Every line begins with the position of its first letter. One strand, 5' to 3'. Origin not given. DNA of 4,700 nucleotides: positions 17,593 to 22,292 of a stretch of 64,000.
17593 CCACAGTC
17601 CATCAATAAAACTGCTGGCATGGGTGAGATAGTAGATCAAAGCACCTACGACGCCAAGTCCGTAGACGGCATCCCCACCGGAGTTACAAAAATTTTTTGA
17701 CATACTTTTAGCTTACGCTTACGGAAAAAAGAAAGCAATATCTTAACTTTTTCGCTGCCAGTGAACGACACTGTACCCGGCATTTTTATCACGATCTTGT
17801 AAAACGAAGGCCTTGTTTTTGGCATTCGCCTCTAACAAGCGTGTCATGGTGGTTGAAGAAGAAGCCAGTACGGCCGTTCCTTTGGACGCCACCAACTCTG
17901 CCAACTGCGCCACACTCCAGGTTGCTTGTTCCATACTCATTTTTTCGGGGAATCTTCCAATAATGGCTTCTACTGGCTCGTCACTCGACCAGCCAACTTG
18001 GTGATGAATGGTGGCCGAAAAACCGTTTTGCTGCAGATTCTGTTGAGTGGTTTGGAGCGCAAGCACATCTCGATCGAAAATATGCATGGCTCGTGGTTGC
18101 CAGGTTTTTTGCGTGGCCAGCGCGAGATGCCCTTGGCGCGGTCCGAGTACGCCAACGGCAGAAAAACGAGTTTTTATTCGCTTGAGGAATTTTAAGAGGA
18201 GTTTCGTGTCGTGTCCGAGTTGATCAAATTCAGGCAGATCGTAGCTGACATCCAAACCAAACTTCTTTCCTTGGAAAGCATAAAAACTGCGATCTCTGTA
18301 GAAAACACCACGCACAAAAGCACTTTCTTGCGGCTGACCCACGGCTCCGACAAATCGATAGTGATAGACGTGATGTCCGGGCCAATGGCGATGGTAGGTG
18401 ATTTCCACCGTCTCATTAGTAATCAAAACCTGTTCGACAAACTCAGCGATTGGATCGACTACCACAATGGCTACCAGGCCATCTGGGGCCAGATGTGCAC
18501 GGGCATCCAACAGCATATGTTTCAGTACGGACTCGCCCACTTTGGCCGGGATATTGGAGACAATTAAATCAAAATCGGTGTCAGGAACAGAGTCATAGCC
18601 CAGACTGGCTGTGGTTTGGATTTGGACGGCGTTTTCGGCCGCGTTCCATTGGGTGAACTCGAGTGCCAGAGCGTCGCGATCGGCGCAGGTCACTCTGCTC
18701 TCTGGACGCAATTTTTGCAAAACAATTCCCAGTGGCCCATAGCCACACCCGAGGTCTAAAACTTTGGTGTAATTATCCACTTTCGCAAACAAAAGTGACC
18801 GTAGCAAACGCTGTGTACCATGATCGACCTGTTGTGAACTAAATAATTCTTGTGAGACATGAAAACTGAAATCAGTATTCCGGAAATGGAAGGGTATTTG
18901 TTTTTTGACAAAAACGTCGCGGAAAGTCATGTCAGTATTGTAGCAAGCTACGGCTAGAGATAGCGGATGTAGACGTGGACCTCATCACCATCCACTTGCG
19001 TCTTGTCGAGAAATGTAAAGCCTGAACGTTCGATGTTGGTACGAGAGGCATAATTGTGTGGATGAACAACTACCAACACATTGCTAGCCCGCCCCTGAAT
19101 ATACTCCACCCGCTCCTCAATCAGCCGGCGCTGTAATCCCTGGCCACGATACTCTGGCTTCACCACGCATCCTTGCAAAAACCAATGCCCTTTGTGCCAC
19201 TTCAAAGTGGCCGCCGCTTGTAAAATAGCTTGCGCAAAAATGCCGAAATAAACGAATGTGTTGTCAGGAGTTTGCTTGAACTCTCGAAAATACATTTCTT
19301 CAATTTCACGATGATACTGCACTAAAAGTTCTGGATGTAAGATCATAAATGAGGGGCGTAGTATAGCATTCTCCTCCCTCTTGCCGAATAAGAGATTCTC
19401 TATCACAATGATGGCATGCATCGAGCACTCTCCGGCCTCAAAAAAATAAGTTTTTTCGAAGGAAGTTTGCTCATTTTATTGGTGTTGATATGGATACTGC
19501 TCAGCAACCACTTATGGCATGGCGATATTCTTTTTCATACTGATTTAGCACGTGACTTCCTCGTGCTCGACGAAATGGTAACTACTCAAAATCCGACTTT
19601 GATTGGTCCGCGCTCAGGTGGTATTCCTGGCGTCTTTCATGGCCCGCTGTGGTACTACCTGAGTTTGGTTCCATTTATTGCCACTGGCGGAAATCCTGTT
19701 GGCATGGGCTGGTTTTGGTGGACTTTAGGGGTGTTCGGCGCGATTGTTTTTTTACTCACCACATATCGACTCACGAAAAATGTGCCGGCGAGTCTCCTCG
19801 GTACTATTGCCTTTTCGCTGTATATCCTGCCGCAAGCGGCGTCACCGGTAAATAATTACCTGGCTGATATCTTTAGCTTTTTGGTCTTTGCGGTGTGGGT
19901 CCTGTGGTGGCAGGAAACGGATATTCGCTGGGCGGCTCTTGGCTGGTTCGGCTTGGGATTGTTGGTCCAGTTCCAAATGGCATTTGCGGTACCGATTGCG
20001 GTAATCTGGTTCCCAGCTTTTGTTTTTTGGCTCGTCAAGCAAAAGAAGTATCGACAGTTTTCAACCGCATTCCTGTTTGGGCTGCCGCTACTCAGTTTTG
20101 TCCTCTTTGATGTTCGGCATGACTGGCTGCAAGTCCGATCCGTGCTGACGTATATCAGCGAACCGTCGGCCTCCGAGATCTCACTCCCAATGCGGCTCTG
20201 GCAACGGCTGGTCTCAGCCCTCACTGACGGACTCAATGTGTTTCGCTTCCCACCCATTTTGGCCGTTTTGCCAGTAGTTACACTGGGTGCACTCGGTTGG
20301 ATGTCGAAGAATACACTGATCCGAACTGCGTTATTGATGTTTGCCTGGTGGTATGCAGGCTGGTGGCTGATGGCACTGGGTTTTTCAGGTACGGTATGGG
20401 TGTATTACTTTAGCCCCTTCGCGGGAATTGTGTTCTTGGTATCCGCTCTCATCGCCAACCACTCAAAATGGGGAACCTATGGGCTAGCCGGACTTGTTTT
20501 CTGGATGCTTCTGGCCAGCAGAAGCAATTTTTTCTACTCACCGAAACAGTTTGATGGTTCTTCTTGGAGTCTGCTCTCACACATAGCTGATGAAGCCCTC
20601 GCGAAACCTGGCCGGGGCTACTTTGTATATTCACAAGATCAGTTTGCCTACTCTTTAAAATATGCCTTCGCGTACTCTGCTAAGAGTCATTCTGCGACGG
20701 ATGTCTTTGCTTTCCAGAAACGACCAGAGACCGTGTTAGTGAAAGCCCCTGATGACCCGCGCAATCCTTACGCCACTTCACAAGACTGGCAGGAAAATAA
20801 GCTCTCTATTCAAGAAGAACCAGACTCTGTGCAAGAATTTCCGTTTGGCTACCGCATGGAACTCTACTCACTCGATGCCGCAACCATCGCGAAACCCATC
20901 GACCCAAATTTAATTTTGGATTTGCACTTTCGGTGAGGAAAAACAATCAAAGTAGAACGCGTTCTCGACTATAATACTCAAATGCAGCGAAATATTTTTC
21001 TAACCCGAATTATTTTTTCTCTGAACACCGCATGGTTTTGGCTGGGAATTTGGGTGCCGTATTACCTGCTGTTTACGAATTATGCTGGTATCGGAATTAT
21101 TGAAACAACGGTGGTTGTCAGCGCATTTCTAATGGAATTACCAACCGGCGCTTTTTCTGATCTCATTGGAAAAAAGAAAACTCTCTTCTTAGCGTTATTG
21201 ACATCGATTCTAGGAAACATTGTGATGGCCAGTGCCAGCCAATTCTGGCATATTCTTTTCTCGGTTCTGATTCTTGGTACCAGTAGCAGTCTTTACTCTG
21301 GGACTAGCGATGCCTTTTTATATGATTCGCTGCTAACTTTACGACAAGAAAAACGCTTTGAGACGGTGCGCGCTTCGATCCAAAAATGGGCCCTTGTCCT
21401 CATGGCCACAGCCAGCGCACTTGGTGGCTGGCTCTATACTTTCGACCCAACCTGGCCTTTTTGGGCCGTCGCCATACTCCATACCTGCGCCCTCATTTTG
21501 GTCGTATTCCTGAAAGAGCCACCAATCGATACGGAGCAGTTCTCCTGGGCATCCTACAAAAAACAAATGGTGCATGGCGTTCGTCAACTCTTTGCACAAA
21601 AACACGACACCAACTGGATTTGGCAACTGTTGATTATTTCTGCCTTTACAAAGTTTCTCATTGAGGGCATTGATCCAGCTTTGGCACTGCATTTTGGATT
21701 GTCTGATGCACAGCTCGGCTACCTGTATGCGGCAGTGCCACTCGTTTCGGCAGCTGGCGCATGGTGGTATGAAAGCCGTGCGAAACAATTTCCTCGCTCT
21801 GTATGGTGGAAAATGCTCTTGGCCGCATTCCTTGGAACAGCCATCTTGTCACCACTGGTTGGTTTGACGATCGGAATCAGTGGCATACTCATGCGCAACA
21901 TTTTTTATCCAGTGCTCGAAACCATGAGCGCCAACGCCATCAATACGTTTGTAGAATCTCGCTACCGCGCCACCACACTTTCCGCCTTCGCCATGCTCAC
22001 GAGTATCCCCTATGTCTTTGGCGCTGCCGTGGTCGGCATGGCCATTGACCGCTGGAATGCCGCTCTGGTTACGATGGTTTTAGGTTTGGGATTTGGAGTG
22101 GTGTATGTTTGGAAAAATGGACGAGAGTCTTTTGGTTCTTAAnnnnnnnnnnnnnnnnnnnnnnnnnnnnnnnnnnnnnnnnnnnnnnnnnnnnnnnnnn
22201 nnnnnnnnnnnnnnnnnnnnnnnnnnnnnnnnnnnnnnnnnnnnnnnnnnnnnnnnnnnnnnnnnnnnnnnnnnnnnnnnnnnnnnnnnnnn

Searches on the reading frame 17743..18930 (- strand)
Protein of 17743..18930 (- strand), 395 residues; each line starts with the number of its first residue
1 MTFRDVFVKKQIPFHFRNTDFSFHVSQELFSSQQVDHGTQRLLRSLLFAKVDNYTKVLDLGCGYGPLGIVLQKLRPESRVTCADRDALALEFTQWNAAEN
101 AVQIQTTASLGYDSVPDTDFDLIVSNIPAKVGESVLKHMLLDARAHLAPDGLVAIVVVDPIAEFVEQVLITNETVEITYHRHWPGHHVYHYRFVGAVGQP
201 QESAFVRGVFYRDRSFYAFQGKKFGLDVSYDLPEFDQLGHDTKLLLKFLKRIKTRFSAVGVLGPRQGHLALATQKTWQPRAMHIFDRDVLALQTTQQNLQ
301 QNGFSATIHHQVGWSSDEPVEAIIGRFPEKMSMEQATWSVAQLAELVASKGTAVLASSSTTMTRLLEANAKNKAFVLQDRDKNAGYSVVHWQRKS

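Call 50: search_protein_families(library=pfam, proteins=[window:17743-18930:-], max_evalue=0.00001)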
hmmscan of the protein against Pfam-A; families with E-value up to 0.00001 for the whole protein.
window:17743-18930:- (395 aa): 5 families
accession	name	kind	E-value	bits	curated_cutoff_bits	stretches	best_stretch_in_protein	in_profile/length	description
PF05175.20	MTS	-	4.7e-35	121.2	23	1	22-158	3-141/170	Methyltransferase small domain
PF06325.19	PrmA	-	6.2e-17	62.5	22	1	37-154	145-257/296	Ribosomal protein L11 methyltransferase (PrmA)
PF13649.12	Methyltransf_25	-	2.7e-10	41.2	27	1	57-151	1-97/97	Methyltransferase domain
PF13847.12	Methyltransf_31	-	5e-10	39.7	27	1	55-173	5-127/145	Methyltransferase domain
PF08242.18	Methyltransf_12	-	4.9e-06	27.6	30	0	58-152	1-97/98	Methyltransferase domain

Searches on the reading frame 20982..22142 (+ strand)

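Call 50: search_protein_families(library=pfam, proteins=[window:20982-22142:+], max_evalue=0.00001)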
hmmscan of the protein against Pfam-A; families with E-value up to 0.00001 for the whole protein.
window:20982-22142:+ (386 aa): 1 family
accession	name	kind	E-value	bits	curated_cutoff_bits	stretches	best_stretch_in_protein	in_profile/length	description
PF07690.21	MFS_1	-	1.1e-17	64.4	33.4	1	12-348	6-347/347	Major Facilitator Superfamily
